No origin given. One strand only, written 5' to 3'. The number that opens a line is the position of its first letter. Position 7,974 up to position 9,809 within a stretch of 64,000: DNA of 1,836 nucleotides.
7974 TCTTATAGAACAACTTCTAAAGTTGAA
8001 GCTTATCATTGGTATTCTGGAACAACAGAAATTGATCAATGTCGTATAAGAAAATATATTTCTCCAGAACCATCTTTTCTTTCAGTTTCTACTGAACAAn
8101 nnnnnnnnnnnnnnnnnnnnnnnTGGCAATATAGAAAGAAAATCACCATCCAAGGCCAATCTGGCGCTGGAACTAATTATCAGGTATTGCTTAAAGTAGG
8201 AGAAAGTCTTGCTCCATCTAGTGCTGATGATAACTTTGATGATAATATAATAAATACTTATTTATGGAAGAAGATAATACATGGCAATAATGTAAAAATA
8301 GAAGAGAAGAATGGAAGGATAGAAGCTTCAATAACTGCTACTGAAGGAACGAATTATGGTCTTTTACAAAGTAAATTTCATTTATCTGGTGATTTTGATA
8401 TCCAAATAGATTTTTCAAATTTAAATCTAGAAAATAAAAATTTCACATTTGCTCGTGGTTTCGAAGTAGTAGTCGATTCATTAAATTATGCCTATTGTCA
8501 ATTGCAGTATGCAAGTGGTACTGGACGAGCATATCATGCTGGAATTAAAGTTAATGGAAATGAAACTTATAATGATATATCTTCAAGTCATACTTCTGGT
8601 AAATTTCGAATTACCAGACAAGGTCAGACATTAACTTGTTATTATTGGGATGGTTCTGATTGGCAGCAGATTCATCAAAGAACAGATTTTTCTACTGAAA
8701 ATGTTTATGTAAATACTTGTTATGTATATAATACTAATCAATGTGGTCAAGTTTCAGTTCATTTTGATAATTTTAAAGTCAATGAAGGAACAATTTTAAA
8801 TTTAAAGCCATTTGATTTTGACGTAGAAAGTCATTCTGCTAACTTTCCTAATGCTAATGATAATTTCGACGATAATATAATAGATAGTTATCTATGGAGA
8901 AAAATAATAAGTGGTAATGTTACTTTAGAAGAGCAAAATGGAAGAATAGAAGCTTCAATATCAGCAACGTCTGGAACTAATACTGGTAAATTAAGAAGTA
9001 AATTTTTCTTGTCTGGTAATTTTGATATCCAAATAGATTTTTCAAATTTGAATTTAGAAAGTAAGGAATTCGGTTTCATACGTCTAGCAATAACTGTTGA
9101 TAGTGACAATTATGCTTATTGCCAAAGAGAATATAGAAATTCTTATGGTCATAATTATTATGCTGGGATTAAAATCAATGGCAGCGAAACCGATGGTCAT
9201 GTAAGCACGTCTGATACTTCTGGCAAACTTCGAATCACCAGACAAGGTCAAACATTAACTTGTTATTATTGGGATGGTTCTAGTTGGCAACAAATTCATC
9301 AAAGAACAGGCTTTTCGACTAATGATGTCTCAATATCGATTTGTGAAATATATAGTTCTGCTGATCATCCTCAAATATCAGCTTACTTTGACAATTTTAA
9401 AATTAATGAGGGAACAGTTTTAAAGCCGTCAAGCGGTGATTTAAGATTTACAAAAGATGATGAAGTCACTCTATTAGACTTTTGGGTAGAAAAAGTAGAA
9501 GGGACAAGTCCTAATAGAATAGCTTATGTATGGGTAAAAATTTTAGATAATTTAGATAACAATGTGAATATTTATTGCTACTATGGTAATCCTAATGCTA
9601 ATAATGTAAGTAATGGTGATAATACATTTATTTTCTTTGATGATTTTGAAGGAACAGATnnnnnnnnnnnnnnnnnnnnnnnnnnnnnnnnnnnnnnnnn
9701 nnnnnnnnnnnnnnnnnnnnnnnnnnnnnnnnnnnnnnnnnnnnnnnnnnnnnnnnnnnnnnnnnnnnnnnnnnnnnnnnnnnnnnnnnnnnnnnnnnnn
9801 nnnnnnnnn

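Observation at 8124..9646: Domain-in-domain architecture: one DUF2341 module interrupted twice by tandem paralogous ~195-aa lectin-like inserts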

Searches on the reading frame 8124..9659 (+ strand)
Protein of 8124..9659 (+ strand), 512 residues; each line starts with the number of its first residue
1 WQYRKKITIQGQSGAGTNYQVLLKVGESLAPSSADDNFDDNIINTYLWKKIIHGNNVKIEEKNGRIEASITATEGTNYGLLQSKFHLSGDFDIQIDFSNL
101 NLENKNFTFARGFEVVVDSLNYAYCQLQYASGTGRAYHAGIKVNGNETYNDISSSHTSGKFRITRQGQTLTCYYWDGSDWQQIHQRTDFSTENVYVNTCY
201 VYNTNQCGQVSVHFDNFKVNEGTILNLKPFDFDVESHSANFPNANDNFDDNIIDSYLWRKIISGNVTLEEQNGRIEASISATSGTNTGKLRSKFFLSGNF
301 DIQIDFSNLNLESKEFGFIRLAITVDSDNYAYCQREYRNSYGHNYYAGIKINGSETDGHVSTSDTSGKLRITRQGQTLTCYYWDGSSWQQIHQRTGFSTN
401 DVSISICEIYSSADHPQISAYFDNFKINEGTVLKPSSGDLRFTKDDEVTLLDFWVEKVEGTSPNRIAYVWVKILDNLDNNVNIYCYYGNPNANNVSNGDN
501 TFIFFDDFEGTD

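Call 5: search_protein_families(library=pfam, proteins=[window:8124-9646:+], max_evalue=0.1)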
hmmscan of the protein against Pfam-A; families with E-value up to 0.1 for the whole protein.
window:8124-9646:+ (507 aa): 5 families
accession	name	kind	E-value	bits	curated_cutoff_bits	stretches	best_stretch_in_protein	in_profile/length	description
PF10102.14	DUF2341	-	4.4e-16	59.5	23.4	1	438-507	3-70/84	Domain of unknown function (DUF2341)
PF07622.18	DUF1583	-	1.5e-14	54.3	22.9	2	357-436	161-242/256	Protein of unknown function (DUF1583) C domain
PF22352.2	K319L-like_PKD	-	0.00019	21.8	27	0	15-78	1-62/84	K319L-like, PKD domain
PF06097.16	DUF945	-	0.076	12.5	26.8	0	62-118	117-174/460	Bacterial protein of unknown function (DUF945)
PF10697.14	DUF2502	-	0.088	13.5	27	0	171-189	18-36/90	Protein of unknown function (DUF2502)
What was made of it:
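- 9432..9659 (+): Piece 3 of the split DUF2341 domain (SGDLRF...FIFFDDF). This is the only part covered by Pfam PF10102. Pfam PF10102 E 4e-16, matching residues 438-507 of the segment (call 5).
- On Pfam PF10102 DUF2341: Segment 8124-9646 scores 59.5 bits, E 4.4e-16, over residues 438-507, which is piece 3 (call 5).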

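Call 7: find_homologous_proteins(query=window:8124-9646:+)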
Query window:8124-9646:+ (507 aa): 263 proteins with E <= 0.001 among 8000 candidates; the best 120 are listed.
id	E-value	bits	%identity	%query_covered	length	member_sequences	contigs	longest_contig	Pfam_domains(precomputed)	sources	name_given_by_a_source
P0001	7.3e-176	604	66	55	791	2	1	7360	PF10102.15,PF07622.20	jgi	-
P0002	1.6e-108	382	60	55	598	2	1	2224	PF20598.5,PF10102.15,PF13620.13,PF07622.20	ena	-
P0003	3.6e-90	321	53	55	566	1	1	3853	PF10102.15,PF07622.20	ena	-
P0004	4.1e-67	245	69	15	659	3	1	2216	PF10102.15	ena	-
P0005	8.6e-67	244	67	14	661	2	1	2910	PF10102.15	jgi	-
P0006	1.0e-58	218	63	14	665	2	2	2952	PF10102.15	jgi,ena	-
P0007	3.2e-51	193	61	14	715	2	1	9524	PF10102.15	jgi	-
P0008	2.0e-48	184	66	13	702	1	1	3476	PF20598.5,PF10102.15,PF13620.13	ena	-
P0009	3.6e-40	156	84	15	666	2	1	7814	PF10102.15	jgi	-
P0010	6.8e-40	156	74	15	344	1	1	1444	PF10102.15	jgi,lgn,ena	-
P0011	8.1e-40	155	77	15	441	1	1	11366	PF10102.15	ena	-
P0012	2.7e-38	150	76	13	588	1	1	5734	PF10102.15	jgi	-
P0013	1.3e-37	148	58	21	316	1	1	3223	PF10102.15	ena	-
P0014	2.8e-37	147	77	13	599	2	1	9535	PF10102.15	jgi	-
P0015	3.7e-37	147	72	15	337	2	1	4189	PF10102.15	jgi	-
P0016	4.0e-37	146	76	15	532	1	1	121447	PF10102.15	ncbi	-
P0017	6.5e-37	146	76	14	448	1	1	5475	PF10102.15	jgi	-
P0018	9.4e-37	145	63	15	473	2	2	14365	PF10102.15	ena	-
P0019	4.3e-36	143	70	15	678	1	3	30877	PF10102.15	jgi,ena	-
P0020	4.4e-36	143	73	15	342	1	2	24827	PF10102.15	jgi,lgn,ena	-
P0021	5.9e-36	143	72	14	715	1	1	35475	PF10102.15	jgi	-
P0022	6.4e-36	142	61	17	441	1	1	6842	PF10102.15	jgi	-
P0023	1.3e-35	141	72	13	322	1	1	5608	PF10102.15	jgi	jgi:hypothetical protein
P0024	2.6e-35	140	69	15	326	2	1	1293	PF10102.15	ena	-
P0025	5.4e-35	139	77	14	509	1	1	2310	PF13385.14,PF10102.15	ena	-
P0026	8.7e-35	139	66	13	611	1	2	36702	PF10102.15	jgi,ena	-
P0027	9.4e-35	139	61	16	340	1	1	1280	PF10102.15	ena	-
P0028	9.8e-35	139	71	13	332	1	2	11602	PF10102.15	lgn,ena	-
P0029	1.0e-34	139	73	14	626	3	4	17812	PF10102.15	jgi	-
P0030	1.2e-34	138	70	15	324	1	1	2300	PF10102.15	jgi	jgi:hypothetical protein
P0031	1.7e-34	138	47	27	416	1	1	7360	PF13385.14,PF10102.15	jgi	-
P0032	2.5e-34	137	68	15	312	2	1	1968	PF10102.15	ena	-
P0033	2.5e-34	137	69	13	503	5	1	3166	PF10102.15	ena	-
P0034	2.7e-34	137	62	15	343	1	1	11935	PF10102.15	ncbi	ncbi:MAG: DUF2341 domain-containing protein [Candidatus Aenigmatarchaeota archaeon]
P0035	2.8e-34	137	67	14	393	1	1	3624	PF10102.15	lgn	-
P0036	3.0e-34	137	67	13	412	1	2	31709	PF10102.15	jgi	jgi:hypothetical protein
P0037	3.3e-34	137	66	14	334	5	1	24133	PF06439.19,PF10102.15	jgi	jgi:hypothetical protein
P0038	4.1e-34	137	61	17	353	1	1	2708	PF10102.15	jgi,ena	-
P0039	5.4e-34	136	69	15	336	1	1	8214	PF10102.15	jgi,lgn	jgi:hypothetical protein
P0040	5.8e-34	136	68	15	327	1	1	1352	PF10102.15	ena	-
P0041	6.4e-34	136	68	15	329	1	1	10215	PF10102.15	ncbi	ncbi:MAG: DUF2341 domain-containing protein [Candidatus Aenigmatarchaeota archaeon]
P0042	7.6e-34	136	72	15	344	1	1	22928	PF10102.15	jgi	-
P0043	1.0e-33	135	66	13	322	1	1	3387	PF10102.15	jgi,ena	-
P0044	1.4e-33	135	69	14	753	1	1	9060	PF26696.1,PF13884.12,PF10102.15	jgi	-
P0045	1.5e-33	135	62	14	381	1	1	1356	PF10102.15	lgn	-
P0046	2.4e-33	134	67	13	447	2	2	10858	PF10102.15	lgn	-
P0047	3.0e-33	134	57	17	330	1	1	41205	PF10102.15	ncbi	ncbi:MAG: DUF2341 domain-containing protein [Candidatus Aenigmatarchaeota archaeon]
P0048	3.2e-33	134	69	14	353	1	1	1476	PF10102.15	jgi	jgi:hypothetical protein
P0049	3.7e-33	133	66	10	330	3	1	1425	PF10102.15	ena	-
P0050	4.4e-33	133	63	13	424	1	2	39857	PF10102.15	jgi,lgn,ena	-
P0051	4.6e-33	133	70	14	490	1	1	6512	PF13385.14,PF10102.15,PF13620.13,PF17210.10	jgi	-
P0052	4.8e-33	133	67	14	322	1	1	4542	PF10102.15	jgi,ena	-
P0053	4.8e-33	133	65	15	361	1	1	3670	PF10102.15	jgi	-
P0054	5.4e-33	133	66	13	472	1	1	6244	PF10102.15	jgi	-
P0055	6.2e-33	133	65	15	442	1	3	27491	PF10102.15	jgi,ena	-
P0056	7.6e-33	132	63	17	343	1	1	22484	PF10102.15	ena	-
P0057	7.7e-33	132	67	14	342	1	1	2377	PF10102.15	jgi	-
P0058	8.0e-33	132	61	17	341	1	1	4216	PF10102.15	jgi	jgi:hypothetical protein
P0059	1.6e-32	131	66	15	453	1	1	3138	PF10102.15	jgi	jgi:hypothetical protein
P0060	4.3e-32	130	64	15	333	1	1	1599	PF10102.15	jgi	-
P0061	6.4e-32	129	70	13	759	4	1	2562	PF13385.14,PF10102.15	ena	-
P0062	7.9e-32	129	70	13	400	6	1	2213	PF10102.15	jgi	-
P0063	1.1e-31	129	64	15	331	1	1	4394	PF10102.15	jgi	jgi:hypothetical protein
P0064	1.5e-31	128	64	15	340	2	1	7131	PF10102.15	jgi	jgi:hypothetical protein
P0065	1.7e-31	128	59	17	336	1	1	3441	PF10102.15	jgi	-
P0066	1.7e-31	128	65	15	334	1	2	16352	PF10102.15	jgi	-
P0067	2.4e-31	127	61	17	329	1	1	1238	PF10102.15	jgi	jgi:hypothetical protein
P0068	2.4e-31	127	64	15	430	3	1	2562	PF10102.15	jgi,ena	-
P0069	3.3e-31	127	66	15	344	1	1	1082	PF10102.15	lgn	-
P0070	4.3e-31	127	65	15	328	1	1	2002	PF10102.15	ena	-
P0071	4.3e-31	127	68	15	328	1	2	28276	PF10102.15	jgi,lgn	jgi:hypothetical protein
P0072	4.4e-31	127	49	24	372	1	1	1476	PF10102.15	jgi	-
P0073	4.6e-31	126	59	16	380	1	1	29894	PF13385.14,PF10102.15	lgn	-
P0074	5.7e-31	126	57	13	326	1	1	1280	PF10102.15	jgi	-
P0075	5.9e-31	126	67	13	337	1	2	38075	PF10102.15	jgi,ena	jgi:hypothetical protein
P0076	6.1e-31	126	69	14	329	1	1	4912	PF10102.15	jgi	jgi:hypothetical protein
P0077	1.7e-30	125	61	16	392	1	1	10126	PF13385.14,PF10102.15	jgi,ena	-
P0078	2.2e-30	124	48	21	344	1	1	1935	PF10102.15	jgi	jgi:hypothetical protein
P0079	3.1e-30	124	65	15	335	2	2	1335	PF10102.15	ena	-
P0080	5.0e-30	123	61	15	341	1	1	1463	PF10102.15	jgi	jgi:hypothetical protein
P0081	5.0e-30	123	61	14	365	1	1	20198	PF10102.15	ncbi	-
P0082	5.4e-30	123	62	15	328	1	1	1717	PF10102.15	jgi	jgi:hypothetical protein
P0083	6.7e-30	123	58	17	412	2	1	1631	PF13385.14,PF10102.15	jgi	-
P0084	8.3e-30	122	70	13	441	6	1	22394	PF02369.23,PF10102.15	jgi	-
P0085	1.0e-29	122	60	17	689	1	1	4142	PF13385.14,PF10102.15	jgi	-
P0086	1.1e-29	122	61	14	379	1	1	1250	PF10102.15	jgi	-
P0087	1.2e-29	122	50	25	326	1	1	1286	PF10102.15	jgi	-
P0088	1.5e-29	121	72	14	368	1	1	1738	PF10102.15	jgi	jgi:hypothetical protein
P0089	1.7e-29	121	58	17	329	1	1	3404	PF10102.15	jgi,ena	-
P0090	2.1e-29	121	57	14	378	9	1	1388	PF10102.15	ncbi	ncbi:hypothetical protein LCGC14_2608360, partial [marine sediment metagenome]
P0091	2.5e-29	121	55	17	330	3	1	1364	PF10102.15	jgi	-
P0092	2.6e-29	121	70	12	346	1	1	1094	PF10102.15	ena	-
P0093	4.4e-29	120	62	14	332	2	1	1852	PF10102.15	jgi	-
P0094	1.3e-28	118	65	13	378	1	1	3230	PF13385.14,PF10102.15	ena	-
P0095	1.8e-28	118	69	13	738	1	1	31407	PF10102.15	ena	-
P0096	2.0e-28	118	66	14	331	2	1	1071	PF10102.15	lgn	-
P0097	2.3e-28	118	61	15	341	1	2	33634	PF10102.15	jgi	jgi:hypothetical protein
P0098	2.6e-28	117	56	17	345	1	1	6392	PF10102.15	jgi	jgi:hypothetical protein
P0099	2.6e-28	117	54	14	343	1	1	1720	PF10102.15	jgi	-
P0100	5.3e-28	116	30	71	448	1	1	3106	PF07622.20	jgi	jgi:hypothetical protein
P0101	8.8e-28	116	51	14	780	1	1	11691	PF10102.15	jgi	jgi:hypothetical protein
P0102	1.1e-27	115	47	25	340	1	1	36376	PF10102.15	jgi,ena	-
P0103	1.5e-27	115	62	15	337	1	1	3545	PF10102.15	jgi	jgi:hypothetical protein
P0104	1.6e-27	115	61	14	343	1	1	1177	PF13385.14,PF10102.15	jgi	jgi:hypothetical protein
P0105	1.6e-27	115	74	12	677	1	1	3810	PF14528.12,PF10102.15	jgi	jgi:hypothetical protein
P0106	2.3e-27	114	61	12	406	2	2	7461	PF10102.15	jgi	jgi:hypothetical protein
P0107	2.9e-27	114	35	40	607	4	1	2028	PF07963.18,PF13540.13,PF10102.15,PF25390.2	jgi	jgi:type II secretory pathway pseudopilin PulG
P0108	3.6e-27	114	63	14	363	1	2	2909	PF10102.15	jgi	jgi:Domain of unknown function (DUF2341).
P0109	4.2e-26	110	60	14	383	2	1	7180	PF07953.21,PF13385.14,PF10102.15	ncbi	-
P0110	4.3e-26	110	67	14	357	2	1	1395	PF10102.15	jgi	jgi:hypothetical protein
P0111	4.6e-26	110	64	12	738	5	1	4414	PF07790.17,PF10102.15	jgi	jgi:hypothetical protein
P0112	5.3e-26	110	70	15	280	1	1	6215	PF10102.15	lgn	-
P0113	5.3e-26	110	59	14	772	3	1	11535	PF10102.15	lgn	-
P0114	9.3e-26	109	53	17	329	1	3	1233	PF10102.15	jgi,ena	-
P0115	1.5e-25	108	64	10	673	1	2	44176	PF14528.12,PF10102.15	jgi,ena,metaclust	metaclust:\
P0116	2.3e-25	108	59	12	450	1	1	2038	PF10102.15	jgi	jgi:hypothetical protein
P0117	2.6e-25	107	52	17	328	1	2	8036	PF10102.15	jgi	jgi:hypothetical protein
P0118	2.6e-25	107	58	17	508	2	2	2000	PF10102.15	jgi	-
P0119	1.2e-24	105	49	14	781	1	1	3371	PF13240.12,PF10102.15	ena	-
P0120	1.8e-24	105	57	14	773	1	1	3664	PF10102.15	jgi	jgi:hypothetical protein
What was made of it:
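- Closest known: DUF2341. Same: The DUF2341 plus jelly-roll module is the same as in hundreds of ~330-aa proteins, several of them labelled Aenigmatarchaeota (call 7).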

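Call 16: find_encoding_contigs(protein=P0001, flank=10000, max_places=3)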
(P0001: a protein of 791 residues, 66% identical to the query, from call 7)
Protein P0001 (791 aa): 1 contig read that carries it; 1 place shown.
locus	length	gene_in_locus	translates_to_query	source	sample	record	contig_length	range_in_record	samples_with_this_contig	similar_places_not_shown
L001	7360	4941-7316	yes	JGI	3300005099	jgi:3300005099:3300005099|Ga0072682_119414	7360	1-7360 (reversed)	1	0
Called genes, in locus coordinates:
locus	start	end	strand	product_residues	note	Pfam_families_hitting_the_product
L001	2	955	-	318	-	?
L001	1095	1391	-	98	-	-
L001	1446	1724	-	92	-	-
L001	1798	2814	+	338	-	-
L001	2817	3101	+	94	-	PF11974:bMG3 (weak)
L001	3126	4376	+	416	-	PF10102:DUF2341, PF13385:Laminin_G_3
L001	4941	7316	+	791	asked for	PF07622:DUF1583, PF10102:DUF2341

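Call 21: search_protein_representatives(protein=window:8124-9659:+)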
Query: 512 residues. Proteins with E-value up to 0.001 (for the whole library): 6950; up to 1e-10: 2088; up to 1e-30: 171. The best 150 are listed.
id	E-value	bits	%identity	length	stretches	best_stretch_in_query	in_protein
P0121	0.0e+00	1307.6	93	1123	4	1-512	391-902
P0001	6.5e-180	615.8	73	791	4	1-225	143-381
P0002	4.5e-110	385.4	63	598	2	230-509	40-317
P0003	5.6e-91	322.4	58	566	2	231-508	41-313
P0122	2.9e-82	293.6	32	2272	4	59-497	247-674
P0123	2.2e-77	277.6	32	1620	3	61-461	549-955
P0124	4.8e-76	273.2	33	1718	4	25-512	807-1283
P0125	4.4e-71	256.8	64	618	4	434-511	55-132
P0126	3.7e-67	243.8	30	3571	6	27-224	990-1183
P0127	2.4e-64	234.6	48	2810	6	436-511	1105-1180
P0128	6.9e-63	229.7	42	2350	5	433-510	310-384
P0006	1.3e-61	225.5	59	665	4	436-507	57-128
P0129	5.0e-60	220.3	29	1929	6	257-430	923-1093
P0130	1.0e-59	219.2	30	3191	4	239-494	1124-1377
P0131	1.1e-58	215.9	32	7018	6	259-491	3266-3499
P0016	9.3e-41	156.7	73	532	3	435-511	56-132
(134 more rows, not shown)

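Call 55: find_encoding_contigs(protein=P0016, flank=3000, max_places=3)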
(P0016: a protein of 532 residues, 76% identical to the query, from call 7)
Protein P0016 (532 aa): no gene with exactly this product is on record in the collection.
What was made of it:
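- Tried and rejected: An exact look-up of P0016 found no contig (call 55).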

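Call 61: predict_structure(alignment_id=A5)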
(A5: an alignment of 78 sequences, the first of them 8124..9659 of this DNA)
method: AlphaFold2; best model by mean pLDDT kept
length: 512 residues; sequences in the alignment: 78
mean_pLDDT: 92.0   pTM: 0.77
mean pLDDT of the five models: 92.0, 91.1, 90.8, 90.4, 89.7
residues with pLDDT >= 90: 373; 70-90: 130; 50-70: 7; < 50: 2
segments of 3 or more residues with pLDDT < 50: none
pLDDT, mean of each block of 10 residues (from residue 1): 95 89 90 87 87 90 92 86 95 96 86 94 94 90 97 93 98 95 98 96 84 96 87 89 87 89 95 94 88 93 97 93 96 95 97 97 97 96 95 96 96 85 94 89 97 92 89 94 95 88 71 38
secondary structure, 60 per line:
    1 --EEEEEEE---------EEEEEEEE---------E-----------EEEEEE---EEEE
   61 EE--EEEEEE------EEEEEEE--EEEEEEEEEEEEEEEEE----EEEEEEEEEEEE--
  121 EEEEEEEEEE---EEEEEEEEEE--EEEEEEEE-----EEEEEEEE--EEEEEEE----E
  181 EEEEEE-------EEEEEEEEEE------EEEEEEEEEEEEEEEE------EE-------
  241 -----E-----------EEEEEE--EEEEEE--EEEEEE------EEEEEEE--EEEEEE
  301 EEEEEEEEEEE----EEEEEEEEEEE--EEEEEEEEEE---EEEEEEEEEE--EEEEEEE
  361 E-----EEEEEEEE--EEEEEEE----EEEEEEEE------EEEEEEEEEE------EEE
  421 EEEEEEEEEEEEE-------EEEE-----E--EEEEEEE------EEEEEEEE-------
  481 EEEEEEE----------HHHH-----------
elements in order: E3-9 E19-26 E48-53 E57-62 E65-70 E77-83 E86-102 E107-118 E121-130 E134-143 E146-153 E159-166 E169-175 E180-186 E194-203 E210-225 E258-263 E266-271 E274-279 E286-292 E295-311 E316-326 E329-338 E342-351 E354-361 E367-374 E377-383 E388-395 E402-411 E418-433 E441-444 E453-459 E466-473 E481-487 H498-501
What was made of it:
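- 8124..8207 (+): Piece 1 of the split DUF2341 structural domain (two beta-strands, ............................). AF2 gives strands E3-9 and E19-26 at pLDDT 89-95 (call 61).
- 8208..8807 (+): Insert A (site 1): a ConA-like domain of the PF07622/DUF1583_C type with its linkers. It replaces the loop SGASG(Y/C). All-beta, pLDDT 86-98 (call 61).
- On Concanavalin A-like lectin/glucanase fold: The model is all-beta (call 61).
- The 512-aa AF2 model has pLDDT 92.0 and pTM 0.77 (call 61).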

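Call 65: fold_search(model_id=the predicted structure, library=pdb)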
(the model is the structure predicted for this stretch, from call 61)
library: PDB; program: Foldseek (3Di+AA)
matches with E <= 10: 1685; with E <= 0.001: 271
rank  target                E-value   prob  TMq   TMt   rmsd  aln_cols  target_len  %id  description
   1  5zqx_C                3.6e-09  1.00  0.27  0.26  19.5       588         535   10  Crystal structure of beta-xylosidase mutant (E186Q) from Bacillus pumilus (released 2018-05-30)
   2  7k1r_D                4.3e-09  1.00  0.26  0.25  18.8       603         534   10  X-ray Structure of an Enterobacter GH43 Beta-Xylosidase: EcXyl43 F507A mutant (released 2021-11-10)
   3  7k1r_A                1.0e-08  1.00  0.26  0.25  18.7       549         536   10  X-ray Structure of an Enterobacter GH43 Beta-Xylosidase: EcXyl43 F507A mutant (released 2021-11-10)
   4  8uws_D                1.0e-08  1.00  0.26  0.25  19.1       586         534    9  Cryo-EM structure of an Enterobacter GH43 Beta-Xylosidase: EcXyl43 (released 2024-05-15)
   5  6ms3_A                1.1e-08  1.00  0.27  0.27  19.1       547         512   11  Crystal structure of the GH43 protein BlXynB mutant (K247S) from Bacillus licheniformis (released 2019-04-17)
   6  5zqx_A                1.1e-08  1.00  0.28  0.27  19.1       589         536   10  Crystal structure of beta-xylosidase mutant (E186Q) from Bacillus pumilus (released 2018-05-30)
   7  2exh_A                1.2e-08  1.00  0.29  0.28  19.5       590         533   10  Structure of the family43 beta-Xylosidase from geobacillus stearothermophilus (released 2006-04-04)
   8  7k1r_C                1.6e-08  1.00  0.29  0.28  19.2       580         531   10  X-ray Structure of an Enterobacter GH43 Beta-Xylosidase: EcXyl43 F507A mutant (released 2021-11-10)
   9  2exk_A                2.3e-08  1.00  0.29  0.28  19.3       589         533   10  Structure of the family43 beta-Xylosidase E187G from geobacillus stearothermophilus in complex with xylobiose (released 2006-04-04)
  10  8uws_B                2.3e-08  1.00  0.26  0.25  19.9       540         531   10  Cryo-EM structure of an Enterobacter GH43 Beta-Xylosidase: EcXyl43 (released 2024-05-15)
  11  6ms3_B                2.5e-08  1.00  0.28  0.28  19.2       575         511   10  Crystal structure of the GH43 protein BlXynB mutant (K247S) from Bacillus licheniformis (released 2019-04-17)
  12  5zqj_B                2.7e-08  1.00  0.29  0.28  19.6       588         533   11  Crystal structure of beta-xylosidase from Bacillus pumilus (released 2018-05-30)
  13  6ife_A                3.0e-08  1.00  0.29  0.28  19.4       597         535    9  A Glycoside Hydrolase Family 43 beta-Xylosidase (released 2019-03-13)
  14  5zqj_A                3.0e-08  1.00  0.27  0.26  19.2       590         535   10  Crystal structure of beta-xylosidase from Bacillus pumilus (released 2018-05-30)
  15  5zqs_B                3.2e-08  1.00  0.29  0.28  18.8       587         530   10  Crystal structure of beta-xylosidase mutant (E186Q/F503Y) from Bacillus pumilus (released 2018-05-30)
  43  3o12                  7.2e-07  1.00  0.28  0.73   4.0       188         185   13  The crystal structure of a functionally unknown protein from Saccharomyces cerevisiae. (released 2010-09-15)
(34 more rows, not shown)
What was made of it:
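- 8208..8807 (+): Foldseek hits to ConA-like folds (call 65).
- On Concanavalin A-like lectin/glucanase fold: Foldseek gives probability 1.00 to GH43 C-terminal domains, laminin LG domains and galectins, and TMt 0.73 to 3o12 (call 65).
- Closest known: PF07622. Same: Fold match to 3o12 with TMt 0.73 over 188 columns (call 65).
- The DUF1349 structure 3o12 has TMt 0.73 (call 65). The top Foldseek hits are the C-terminal beta-sandwich of GH43 beta-xylosidases (call 65).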
